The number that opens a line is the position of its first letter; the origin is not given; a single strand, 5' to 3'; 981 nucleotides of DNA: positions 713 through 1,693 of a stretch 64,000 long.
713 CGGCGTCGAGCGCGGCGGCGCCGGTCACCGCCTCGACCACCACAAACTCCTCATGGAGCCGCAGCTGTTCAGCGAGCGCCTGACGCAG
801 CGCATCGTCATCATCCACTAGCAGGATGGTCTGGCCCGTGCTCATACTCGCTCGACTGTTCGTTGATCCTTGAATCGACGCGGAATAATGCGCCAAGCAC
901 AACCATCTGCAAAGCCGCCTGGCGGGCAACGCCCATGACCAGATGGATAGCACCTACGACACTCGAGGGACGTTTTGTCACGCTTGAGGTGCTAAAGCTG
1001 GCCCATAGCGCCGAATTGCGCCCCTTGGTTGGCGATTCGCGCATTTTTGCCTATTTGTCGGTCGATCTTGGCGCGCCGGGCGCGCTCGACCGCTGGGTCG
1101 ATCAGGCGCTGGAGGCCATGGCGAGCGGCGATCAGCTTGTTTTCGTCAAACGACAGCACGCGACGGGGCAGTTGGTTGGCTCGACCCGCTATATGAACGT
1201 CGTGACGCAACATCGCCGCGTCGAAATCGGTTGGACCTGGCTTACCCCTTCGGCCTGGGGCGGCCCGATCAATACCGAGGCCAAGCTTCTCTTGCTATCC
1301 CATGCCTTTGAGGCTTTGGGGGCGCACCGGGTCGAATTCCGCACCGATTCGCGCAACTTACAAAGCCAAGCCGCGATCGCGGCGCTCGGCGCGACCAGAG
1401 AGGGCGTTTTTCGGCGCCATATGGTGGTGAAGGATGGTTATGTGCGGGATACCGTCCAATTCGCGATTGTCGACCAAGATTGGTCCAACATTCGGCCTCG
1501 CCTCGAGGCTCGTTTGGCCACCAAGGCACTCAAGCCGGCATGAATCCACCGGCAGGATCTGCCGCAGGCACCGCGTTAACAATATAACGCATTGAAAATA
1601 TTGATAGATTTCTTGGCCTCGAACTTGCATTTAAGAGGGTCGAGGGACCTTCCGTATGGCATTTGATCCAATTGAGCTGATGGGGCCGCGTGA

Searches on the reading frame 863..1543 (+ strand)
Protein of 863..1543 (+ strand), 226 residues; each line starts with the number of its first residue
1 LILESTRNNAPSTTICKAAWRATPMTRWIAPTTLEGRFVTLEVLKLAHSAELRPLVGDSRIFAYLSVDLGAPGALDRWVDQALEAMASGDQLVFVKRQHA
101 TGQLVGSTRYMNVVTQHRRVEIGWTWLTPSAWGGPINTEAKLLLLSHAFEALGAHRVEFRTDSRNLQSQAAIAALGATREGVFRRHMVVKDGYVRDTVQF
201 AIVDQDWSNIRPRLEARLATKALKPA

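Call 62: search_protein_families(library=pfam, max_evalue=0.01, proteins=[window:863-1543:+])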
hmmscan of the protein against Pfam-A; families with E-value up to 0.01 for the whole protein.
window:863-1543:+ (226 aa): 2 families
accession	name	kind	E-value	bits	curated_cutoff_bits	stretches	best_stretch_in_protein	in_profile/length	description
PF13302.13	Acetyltransf_3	-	5.6e-16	59.9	25.4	1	41-177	4-137/138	Acetyltransferase (GNAT) domain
PF00583.31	Acetyltransf_1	-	0.0041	17.8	20.7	1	93-176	35-115/116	Acetyltransferase (GNAT) family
